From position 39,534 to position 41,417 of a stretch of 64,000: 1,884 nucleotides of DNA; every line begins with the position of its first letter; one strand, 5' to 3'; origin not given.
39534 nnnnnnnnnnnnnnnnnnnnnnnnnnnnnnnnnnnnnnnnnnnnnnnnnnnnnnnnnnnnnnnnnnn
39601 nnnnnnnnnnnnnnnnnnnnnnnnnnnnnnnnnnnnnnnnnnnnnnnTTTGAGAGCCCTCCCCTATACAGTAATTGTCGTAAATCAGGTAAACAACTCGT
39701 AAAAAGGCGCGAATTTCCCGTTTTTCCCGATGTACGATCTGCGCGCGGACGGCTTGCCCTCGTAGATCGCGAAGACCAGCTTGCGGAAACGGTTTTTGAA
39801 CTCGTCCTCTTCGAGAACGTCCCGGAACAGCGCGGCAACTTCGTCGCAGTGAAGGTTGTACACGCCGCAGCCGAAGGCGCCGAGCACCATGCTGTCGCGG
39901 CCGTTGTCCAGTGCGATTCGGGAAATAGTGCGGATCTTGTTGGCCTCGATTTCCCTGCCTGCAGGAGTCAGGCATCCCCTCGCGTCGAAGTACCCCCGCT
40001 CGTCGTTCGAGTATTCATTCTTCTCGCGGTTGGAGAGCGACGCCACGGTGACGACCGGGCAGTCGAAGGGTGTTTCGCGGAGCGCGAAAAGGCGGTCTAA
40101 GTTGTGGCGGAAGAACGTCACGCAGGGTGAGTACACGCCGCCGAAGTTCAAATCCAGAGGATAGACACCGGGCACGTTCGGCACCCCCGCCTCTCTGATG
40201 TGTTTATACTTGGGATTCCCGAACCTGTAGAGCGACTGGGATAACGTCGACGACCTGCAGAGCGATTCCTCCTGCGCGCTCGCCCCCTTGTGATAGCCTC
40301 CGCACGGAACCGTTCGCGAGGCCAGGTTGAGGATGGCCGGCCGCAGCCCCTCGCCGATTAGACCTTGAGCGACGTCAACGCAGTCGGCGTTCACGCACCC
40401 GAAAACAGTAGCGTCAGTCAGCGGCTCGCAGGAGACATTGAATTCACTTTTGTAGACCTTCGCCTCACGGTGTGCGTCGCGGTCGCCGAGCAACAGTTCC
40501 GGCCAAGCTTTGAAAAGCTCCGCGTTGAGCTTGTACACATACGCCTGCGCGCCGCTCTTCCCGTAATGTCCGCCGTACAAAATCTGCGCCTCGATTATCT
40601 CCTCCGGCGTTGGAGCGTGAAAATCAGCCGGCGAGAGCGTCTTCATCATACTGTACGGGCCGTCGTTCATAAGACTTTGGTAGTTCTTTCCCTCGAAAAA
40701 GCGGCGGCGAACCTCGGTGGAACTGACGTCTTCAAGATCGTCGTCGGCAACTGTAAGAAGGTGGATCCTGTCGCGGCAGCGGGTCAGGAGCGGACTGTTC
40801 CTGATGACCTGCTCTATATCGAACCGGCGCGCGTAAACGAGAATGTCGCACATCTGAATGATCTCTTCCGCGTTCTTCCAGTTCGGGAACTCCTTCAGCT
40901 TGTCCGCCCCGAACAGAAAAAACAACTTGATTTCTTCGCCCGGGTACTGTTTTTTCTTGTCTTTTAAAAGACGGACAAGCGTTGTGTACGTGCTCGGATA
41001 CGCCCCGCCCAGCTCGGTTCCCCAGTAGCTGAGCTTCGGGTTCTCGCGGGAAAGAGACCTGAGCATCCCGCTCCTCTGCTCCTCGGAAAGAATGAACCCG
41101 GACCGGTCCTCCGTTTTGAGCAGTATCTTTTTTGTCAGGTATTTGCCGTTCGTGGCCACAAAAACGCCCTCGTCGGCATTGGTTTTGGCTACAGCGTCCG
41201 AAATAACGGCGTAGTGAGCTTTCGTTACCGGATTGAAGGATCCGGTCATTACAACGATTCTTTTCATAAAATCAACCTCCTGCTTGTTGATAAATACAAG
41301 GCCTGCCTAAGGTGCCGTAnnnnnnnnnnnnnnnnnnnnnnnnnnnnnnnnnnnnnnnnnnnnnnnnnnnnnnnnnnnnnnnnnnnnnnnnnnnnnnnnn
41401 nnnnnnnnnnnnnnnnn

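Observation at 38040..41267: Three-gene cassette: metallophosphoesterase, unknown protein and a NadD-like::PARG-like macrodomain fusion (candidate NAD/ADP-ribose processing system)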

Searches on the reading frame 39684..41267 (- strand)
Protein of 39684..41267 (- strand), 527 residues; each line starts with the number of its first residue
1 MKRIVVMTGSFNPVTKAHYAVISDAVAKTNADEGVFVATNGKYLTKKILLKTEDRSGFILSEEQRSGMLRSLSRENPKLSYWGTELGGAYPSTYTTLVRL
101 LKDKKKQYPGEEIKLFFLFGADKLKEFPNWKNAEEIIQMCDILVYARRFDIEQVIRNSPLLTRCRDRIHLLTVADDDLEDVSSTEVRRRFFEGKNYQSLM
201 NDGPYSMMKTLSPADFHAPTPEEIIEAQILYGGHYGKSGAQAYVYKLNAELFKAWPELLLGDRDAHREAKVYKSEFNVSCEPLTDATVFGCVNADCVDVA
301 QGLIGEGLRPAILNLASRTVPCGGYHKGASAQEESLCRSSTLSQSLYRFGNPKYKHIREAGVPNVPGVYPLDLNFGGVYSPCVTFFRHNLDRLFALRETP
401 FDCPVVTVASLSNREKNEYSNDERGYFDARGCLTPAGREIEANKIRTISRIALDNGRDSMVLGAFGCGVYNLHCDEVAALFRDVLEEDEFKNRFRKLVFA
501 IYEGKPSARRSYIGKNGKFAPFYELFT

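Call 3: search_protein_families(library=pfam, proteins=[window:39684-41267:-], max_evalue=0.01)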
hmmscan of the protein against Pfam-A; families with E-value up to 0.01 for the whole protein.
window:39684-41267:- (527 aa): 2 families
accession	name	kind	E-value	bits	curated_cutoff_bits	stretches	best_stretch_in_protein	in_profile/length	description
PF10021.15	PARG_cat_microb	-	7.3e-22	78.8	23.5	1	264-388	29-146/146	Microbial-type PARG, catalytic domain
PF01467.32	CTP_transf_like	-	5.9e-12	46.4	21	1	7-189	2-133/133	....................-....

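Call 4: search_protein_families(library=ncbifam, proteins=[window:39684-41267:-], max_evalue=0.01)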
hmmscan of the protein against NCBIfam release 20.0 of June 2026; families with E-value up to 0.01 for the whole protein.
window:39684-41267:- (527 aa): 12 families
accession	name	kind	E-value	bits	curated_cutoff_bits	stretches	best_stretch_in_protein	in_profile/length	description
TIGR02452.1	TIGR02452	hypoth_equivalog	2.1e-31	109.4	50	1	267-506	34-256/266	TIGR02452 family protein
TIGR00482.1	TIGR00482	equivalog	6e-25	88.4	112.45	1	6-201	1-181/194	nicotinate (nicotinamide) nucleotide adenylyltransferase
NF005519.0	PRK07152.1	equivalog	7.6e-22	77.7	315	1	2-193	1-168/361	nicotinate-nucleotide adenylyltransferase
NF000840.1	PRK00071.1-3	equivalog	2.1e-19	69.8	150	1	1-207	5-191/201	nicotinate-nucleotide adenylyltransferase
NF000839.0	PRK00071.1-1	equivalog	3.9e-10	40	187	1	61-202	55-203/219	nicotinate-nucleotide adenylyltransferase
NF000841.0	PRK00071.1-4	equivalog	4.8e-10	39.5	197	1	1-148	6-139/194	nicotinate-nucleotide adenylyltransferase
NF000843.0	PRK00071.2-2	equivalog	2.7e-09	36.8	240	1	2-150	12-144/212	nicotinate-nucleotide adenylyltransferase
NF000842.0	PRK00071.2-1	equivalog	1.7e-06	27.8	167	1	63-190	49-165/191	nicotinate-nucleotide adenylyltransferase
NF000845.0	PRK00071.2-4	equivalog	4.8e-06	26.1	210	1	6-147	12-137/197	nicotinate-nucleotide adenylyltransferase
NF006479.0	PRK08887.1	equivalog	7.4e-05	22.6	164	1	1-156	1-143/174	nicotinate-nicotinamide nucleotide adenylyltransferase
NF005410.0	PRK06973.1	equivalog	0.00014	21.3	214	1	2-154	22-164/243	nicotinate-nucleotide adenylyltransferase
NF000846.0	PRK00071.2-5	equivalog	0.0004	19.9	329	1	3-147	20-148/210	nicotinate-nucleotide adenylyltransferase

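Call 5: search_protein_families(library=padloc, proteins=[window:39684-41267:-], max_evalue=0.01)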
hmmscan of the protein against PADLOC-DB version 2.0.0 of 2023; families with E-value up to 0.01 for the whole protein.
window:39684-41267:- (527 aa): 0 families

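Call 6: search_protein_families(library=phrogs, proteins=[window:39684-41267:-], max_evalue=0.01)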
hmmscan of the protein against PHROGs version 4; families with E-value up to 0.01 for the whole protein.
window:39684-41267:- (527 aa): 0 families

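Call 8: search_solved_structures(query=window:39684-41267:-, max_evalue=0.01, show_alignments=3)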
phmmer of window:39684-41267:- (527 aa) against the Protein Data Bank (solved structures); distinct sequences matched with E-value up to 0.01: 27.
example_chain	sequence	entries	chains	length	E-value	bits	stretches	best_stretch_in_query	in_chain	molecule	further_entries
3sig_A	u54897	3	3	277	2.4e-12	49.2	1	306-510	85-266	poly(ADP-ribose) glycohydrolase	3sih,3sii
3sij_A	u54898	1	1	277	1.7e-11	46.4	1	306-510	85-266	poly(ADP-ribose) glycohydrolase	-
5zdg_C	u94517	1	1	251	2e-10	42.8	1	303-508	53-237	Poly APD-ribose glycohydrolase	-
5zdf_A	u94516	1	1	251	2.8e-10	42.3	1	303-507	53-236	Poly ADP-ribose glycohydrolase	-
5zde_C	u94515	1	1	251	3.4e-10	42.1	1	303-507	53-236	Poly ADP-ribose glycohydrolase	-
5zdd_A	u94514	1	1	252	3.5e-10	42.1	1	303-507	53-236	Poly ADP-ribose glycohydrolase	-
5zdb_A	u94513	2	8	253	3.5e-10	42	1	303-507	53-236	Poly ADP-ribose glycohydrolase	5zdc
5zda_A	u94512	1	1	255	3.6e-10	42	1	303-507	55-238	poly ADP-ribose glycohydrolase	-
4s1o_A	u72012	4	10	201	1.3e-05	27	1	2-205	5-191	Probable nicotinate-nucleotide adenylyltransferase | Nicotinate-nucleotide adenylyltransferase | nicotinate mononucleotide adenylyltransferase NadD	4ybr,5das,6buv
5z9r_A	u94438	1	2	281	1.4e-05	26.9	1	5-202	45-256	Nicotinamide/nicotinic acid mononucleotide adenylyltransferase 3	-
4x0e_A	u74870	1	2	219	1.7e-05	26.6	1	2-205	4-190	Probable nicotinate-nucleotide adenylyltransferase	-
2h29_A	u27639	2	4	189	3.4e-05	25.6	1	1-200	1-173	Probable nicotinate-nucleotide adenylyltransferase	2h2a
5db4_A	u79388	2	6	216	0.0001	24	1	2-146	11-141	Nicotinate-nucleotide adenylyltransferase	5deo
4ymi_A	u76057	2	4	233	0.00013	23.7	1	2-146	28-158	Probable nicotinate-nucleotide adenylyltransferase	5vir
1kam_A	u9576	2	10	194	0.00016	23.4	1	2-147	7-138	NICOTINATE-NUCLEOTIDE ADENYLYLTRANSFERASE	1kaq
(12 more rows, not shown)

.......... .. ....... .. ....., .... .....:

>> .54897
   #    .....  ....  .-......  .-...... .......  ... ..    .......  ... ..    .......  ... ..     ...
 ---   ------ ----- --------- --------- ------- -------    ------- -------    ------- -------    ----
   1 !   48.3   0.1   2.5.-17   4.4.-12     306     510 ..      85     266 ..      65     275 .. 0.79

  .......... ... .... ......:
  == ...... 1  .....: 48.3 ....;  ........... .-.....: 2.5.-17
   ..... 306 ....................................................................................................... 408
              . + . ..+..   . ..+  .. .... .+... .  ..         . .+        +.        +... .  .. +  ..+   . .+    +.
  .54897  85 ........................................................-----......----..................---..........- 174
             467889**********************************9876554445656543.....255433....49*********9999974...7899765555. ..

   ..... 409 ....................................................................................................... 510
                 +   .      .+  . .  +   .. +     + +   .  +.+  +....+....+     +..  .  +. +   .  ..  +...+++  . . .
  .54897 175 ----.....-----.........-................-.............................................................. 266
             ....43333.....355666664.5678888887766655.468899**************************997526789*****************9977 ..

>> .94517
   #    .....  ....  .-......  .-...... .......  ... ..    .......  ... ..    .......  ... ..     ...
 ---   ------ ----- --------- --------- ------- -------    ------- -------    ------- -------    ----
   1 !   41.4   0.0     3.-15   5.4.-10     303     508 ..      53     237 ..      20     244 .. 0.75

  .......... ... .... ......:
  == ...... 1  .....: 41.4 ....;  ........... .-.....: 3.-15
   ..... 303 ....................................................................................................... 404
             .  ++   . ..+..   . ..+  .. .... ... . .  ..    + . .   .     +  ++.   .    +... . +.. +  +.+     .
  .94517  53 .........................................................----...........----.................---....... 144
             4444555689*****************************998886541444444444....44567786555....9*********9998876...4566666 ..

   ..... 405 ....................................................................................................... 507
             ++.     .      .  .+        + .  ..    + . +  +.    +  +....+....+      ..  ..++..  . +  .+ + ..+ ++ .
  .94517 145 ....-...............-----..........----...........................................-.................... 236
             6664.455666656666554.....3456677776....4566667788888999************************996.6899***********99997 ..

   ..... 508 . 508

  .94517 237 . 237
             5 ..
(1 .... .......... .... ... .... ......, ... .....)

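Call 11: find_homologous_proteins(query=window:39684-41267:-, max_evalue=0.001)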
Query window:39684-41267:- (527 aa): 671 proteins with E <= 0.001 among 8000 candidates; the best 120 are listed.
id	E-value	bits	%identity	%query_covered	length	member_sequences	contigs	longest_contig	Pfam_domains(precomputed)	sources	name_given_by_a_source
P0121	0.0e+0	1168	96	100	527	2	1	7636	PF10021.16,PF01467.33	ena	-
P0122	0.0e+0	1063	87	100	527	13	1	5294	PF10021.16,PF01467.33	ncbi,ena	-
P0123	6.6e-247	838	69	100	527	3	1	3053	PF10021.16,PF01467.33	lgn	-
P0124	1.5e-245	834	67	100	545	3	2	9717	PF10021.16,PF01467.33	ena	-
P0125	5.5e-241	819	68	100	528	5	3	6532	PF10021.16,PF01467.33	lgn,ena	-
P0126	6.8e-240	815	68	100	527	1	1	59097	PF10021.16,PF01467.33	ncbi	-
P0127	9.2e-240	814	66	100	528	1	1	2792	PF10021.16,PF01467.33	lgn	-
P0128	9.7e-240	814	67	100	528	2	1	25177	PF10021.16,PF01467.33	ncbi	-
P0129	4.9e-239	812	67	100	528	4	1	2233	PF10021.16,PF01467.33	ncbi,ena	-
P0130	1.1e-237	808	67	100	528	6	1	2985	PF10021.16,PF01467.33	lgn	-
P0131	1.3e-237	807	66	100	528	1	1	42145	PF10021.16,PF01467.33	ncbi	-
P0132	1.1e-236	804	66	100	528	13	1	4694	PF10021.16,PF01467.33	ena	-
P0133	7.5e-236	802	66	100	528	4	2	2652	PF10021.16,PF01467.33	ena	-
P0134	3.8e-235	799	65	100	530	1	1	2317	PF10021.16,PF01467.33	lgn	-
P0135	7.8e-235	798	67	99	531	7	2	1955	PF10021.16,PF01467.33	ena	-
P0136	1.2e-234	798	67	100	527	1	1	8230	PF10021.16,PF01467.33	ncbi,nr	ncbi:MAG: TIGR02452 family protein [Clostridiales bacterium]|nr:TIGR02452 family protein [Candidatus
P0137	2.0e-234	797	66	100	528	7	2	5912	PF10021.16,PF01467.33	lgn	-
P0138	2.5e-234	797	66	100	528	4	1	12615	PF10021.16,PF01467.33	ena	-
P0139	4.8e-234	796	66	100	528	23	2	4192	PF10021.16,PF01467.33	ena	-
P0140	5.3e-234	795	66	100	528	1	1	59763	PF10021.16,PF01467.33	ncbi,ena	-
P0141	8.3e-234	795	66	100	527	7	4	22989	PF10021.16,PF01467.33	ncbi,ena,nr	ncbi:MAG: TIGR02452 family protein [Clostridia bacterium]|nr:TIGR02452 family protein [Clostridia ba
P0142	1.2e-233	794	66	100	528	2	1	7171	PF10021.16,PF01467.33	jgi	jgi:nicotinate (nicotinamide) nucleotide adenylyltransferase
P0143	2.5e-233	793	66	100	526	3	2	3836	PF10021.16,PF01467.33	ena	-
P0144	2.7e-233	793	65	100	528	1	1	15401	PF10021.16,PF01467.33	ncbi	-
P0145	4.4e-233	792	66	100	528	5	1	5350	PF10021.16,PF01467.33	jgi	jgi:nicotinate (nicotinamide) nucleotide adenylyltransferase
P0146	6.2e-233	792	66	100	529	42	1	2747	PF10021.16,PF01467.33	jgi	jgi:nicotinate (nicotinamide) nucleotide adenylyltransferase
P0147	6.6e-233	792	65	100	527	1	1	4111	PF10021.16,PF01467.33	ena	-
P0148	9.4e-233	791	65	100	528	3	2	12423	PF10021.16,PF01467.33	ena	-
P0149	9.6e-233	791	65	100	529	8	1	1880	PF10021.16,PF01467.33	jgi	jgi:nicotinate (nicotinamide) nucleotide adenylyltransferase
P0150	1.8e-232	790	66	100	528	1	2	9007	PF10021.16,PF01467.33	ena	-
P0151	2.3e-232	790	66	100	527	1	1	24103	PF10021.16,PF01467.33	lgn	-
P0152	3.5e-232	789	67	100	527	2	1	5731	PF10021.16,PF01467.33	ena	-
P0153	1.5e-231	787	65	100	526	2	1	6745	PF10021.16,PF01467.33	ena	-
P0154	1.5e-231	787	65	100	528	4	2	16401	PF10021.16,PF01467.33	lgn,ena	-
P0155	3.1e-231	786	65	100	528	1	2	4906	PF10021.16,PF01467.33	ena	-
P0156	3.5e-231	786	65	100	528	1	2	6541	PF10021.16,PF01467.33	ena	-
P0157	3.5e-231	786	66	100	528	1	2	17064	PF10021.16,PF01467.33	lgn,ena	-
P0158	3.7e-231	786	65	100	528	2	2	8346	PF10021.16,PF01467.33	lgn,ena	-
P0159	4.7e-231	786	66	100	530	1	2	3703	PF10021.16,PF01467.33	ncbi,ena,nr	ncbi:MAG: TIGR02452 family protein [Clostridia bacterium]|nr:TIGR02452 family protein [Clostridia ba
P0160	1.9e-230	784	65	100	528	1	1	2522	PF10021.16,PF01467.33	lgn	-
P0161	1.5e-229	781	64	100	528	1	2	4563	PF10021.16,PF01467.33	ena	-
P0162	1.8e-229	781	65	100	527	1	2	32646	PF10021.16,PF01467.33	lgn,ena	-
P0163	8.7e-229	778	65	100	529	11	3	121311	PF10021.16,PF01467.33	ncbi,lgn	-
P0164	1.1e-228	778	65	100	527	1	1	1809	PF10021.16,PF01467.33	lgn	-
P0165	3.7e-228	776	64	100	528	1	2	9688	PF10021.16,PF01467.33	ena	-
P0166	5.9e-228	776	63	100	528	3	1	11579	PF10021.16,PF01467.33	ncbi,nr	ncbi:MAG: TIGR02452 family protein [Clostridia bacterium]|nr:TIGR02452 family protein [Clostridia ba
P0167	8.8e-228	775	64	100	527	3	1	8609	PF10021.16,PF01467.33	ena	-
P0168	1.1e-227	775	64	100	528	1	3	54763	PF10021.16,PF01467.33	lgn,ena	-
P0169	1.2e-227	775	63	100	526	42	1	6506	PF10021.16,PF01467.33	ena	-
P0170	2.5e-227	773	63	100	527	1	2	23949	PF10021.16,PF01467.33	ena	-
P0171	6.1e-227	772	64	100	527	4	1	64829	PF10021.16,PF01467.33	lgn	-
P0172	7.8e-227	772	64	100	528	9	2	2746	PF10021.16,PF01467.33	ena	-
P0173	2.5e-226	770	63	100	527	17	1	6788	PF10021.16,PF01467.33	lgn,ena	-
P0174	5.0e-226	769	64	100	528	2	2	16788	PF10021.16,PF01467.33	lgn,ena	-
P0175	9.9e-226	768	64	100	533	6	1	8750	PF10021.16,PF01467.33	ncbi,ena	-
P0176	4.1e-225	766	64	100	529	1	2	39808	PF10021.16,PF01467.33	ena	-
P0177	5.6e-225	766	63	100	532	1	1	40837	PF10021.16,PF01467.33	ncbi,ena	-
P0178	8.8e-225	765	64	100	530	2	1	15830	PF10021.16,PF01467.33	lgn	-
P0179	2.6e-224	764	64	100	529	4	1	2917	PF10021.16,PF01467.33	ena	-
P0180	8.8e-224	762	63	100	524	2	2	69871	PF10021.16,PF01467.33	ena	-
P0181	3.4e-221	753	62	100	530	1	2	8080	PF10021.16,PF01467.33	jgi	-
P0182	7.7e-220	749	62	100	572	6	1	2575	PF10021.16,PF01467.33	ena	-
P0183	7.9e-220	749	62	100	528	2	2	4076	PF10021.16,PF01467.33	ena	-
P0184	2.2e-219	747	63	100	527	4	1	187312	PF10021.16,PF01467.33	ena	-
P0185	1.5e-212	725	60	100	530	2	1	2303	PF10021.16,PF01467.33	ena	-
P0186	4.2e-209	713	61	100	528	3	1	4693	PF10021.16,PF01467.33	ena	-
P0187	5.4e-207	706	59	100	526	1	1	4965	PF10021.16,PF01467.33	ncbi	-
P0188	6.5e-205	700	60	100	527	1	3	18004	PF10021.16,PF01467.33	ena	-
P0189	1.7e-203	695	61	100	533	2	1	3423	PF10021.16,PF01467.33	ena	-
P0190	8.7e-195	666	57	100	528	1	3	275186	PF10021.16,PF01467.33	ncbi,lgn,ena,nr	ncbi:MAG: TIGR02452 family protein [Clostridia bacterium]|nr:TIGR02452 family protein [Clostridia ba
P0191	1.9e-179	616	54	100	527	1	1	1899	PF10021.16,PF01467.33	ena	-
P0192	7.6e-178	610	55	100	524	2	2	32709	PF10021.16,PF01467.33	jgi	-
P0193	8.9e-178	610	53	100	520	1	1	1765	PF10021.16,PF01467.33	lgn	-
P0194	7.3e-177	607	52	100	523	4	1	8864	PF10021.16,PF01467.33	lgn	-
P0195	8.8e-177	607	54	100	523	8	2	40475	PF10021.16,PF01467.33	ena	-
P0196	2.2e-176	605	53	100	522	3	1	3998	PF10021.16,PF01467.33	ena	-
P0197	7.7e-176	604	53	100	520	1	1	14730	PF10021.16,PF01467.33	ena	-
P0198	1.6e-175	603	53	100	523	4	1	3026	PF10021.16,PF01467.33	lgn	-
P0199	2.9e-175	602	53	100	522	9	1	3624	PF10021.16,PF01467.33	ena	-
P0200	9.6e-174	597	54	100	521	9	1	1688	PF10021.16,PF01467.33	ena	-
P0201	1.1e-173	596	53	100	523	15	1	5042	PF10021.16,PF01467.33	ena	-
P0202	1.4e-173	596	53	100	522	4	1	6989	PF10021.16,PF01467.33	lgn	-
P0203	2.7e-173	595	53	100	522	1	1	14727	PF10021.16,PF01467.33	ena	-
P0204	3.6e-173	595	53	100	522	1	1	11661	PF10021.16,PF01467.33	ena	-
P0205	6.5e-173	594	53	100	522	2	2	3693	PF10021.16,PF01467.33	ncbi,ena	-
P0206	1.0e-171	590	52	100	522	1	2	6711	PF10021.16,PF01467.33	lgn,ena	-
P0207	2.0e-171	589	52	100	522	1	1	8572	PF10021.16,PF01467.33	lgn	-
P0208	2.4e-171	589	52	100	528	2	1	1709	PF10021.16,PF01467.33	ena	-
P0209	4.8e-171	588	53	100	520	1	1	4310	PF10021.16,PF01467.33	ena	-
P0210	5.5e-171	588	53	99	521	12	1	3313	PF10021.16,PF01467.33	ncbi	-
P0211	3.2e-170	585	51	100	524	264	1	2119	PF10021.16,PF01467.33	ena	-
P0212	1.5e-169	583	52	100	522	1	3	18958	PF10021.16,PF01467.33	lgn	-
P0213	2.4e-169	582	53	100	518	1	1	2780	PF10021.16,PF01467.33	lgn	-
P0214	2.7e-169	582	51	100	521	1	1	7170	PF10021.16,PF01467.33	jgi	-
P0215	2.8e-169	582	52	100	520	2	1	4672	PF10021.16,PF01467.33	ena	-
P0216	1.1e-168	580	53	100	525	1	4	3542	PF10021.16,PF01467.33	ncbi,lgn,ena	-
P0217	1.5e-166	573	52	100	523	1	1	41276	PF10021.16,PF01467.33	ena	-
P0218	6.5e-166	571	52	100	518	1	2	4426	PF10021.16,PF01467.33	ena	-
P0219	3.3e-165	568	52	99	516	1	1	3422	PF10021.16,PF01467.33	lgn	-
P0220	5.8e-165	568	51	100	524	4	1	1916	PF10021.16,PF01467.33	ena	-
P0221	8.3e-165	567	51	100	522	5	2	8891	PF10021.16,PF01467.33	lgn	-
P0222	1.3e-164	567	51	99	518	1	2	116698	PF10021.16,PF01467.33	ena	-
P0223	2.4e-164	566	53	100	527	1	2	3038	PF10021.16,PF01467.33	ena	-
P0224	5.1e-164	565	51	100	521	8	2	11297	PF10021.16,PF01467.33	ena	-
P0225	7.9e-164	564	51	100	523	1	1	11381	PF10021.16,PF01467.33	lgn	-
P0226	1.2e-162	560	50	100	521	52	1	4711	PF10021.16,PF01467.33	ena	-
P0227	3.3e-161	555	51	99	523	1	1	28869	PF10021.16,PF01467.33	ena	-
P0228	1.3e-160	553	51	100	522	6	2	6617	PF10021.16,PF01467.33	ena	-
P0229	1.6e-160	553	51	100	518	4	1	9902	PF10021.16,PF01467.33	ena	-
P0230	2.6e-160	552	51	100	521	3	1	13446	PF10021.16,PF01467.33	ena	-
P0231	9.3e-160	551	51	100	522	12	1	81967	PF10021.16,PF01467.33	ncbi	-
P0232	7.8e-159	547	51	100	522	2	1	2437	PF10021.16,PF01467.33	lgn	-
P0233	8.2e-158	544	49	100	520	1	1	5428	PF10021.16,PF01467.33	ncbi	-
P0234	3.8e-155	535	50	99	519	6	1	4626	PF10021.16,PF01467.33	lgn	-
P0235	9.5e-154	531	47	100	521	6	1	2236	PF10021.16,PF01467.33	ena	-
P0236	2.6e-153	529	49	100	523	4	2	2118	PF10021.16,PF01467.33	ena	-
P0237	1.1e-152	527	50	100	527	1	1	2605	PF10021.16,PF01467.33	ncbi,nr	ncbi:MAG: TIGR02452 family protein [Clostridia bacterium]|nr:TIGR02452 family protein [Clostridia ba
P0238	1.1e-152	527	49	99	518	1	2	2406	PF10021.16,PF01467.33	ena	-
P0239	2.9e-152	526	49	100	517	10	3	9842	PF10021.16,PF01467.33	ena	-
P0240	6.2e-152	525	48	100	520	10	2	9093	PF10021.16,PF01467.33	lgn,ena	-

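Call 52: find_encoding_contigs(protein=P0231, flank=8000, max_places=3)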
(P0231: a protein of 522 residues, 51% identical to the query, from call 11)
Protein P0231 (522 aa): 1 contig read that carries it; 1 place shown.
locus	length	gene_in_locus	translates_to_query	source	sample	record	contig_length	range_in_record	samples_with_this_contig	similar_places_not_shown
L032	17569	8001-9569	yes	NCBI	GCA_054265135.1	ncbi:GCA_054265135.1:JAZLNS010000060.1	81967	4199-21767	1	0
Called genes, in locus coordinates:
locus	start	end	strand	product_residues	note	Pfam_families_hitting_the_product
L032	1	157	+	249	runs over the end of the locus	-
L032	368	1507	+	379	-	PF03848:TehB, PF13489:Methyltransf_23 (weak), PF08241:Methyltransf_11, PF08242:Methyltransf_12 (weak), PF13649:Methyltransf_25, PF27257:HI_0787_N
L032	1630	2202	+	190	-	PF14519:Macro_2, PF01661:Macro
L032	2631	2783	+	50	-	-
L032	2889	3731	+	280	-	-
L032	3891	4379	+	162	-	-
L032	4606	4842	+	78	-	-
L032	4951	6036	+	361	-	PF12844:HTH_19 (faint), PF01381:HTH_3, PF06114:Peptidase_M78 (weak)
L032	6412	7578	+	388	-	-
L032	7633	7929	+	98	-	-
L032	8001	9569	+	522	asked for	PF01467:CTP_transf_like, PF10021:PARG_cat_microb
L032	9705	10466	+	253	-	-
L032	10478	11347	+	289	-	-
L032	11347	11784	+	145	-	-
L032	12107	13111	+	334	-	PF01145:Band_7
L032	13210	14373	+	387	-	-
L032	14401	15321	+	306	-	-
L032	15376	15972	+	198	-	PF00561:Abhydrolase_1 (faint)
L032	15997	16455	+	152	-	PF04073:tRNA_edit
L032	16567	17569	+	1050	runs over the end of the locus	PF02368:Big_2, PF01510:Amidase_2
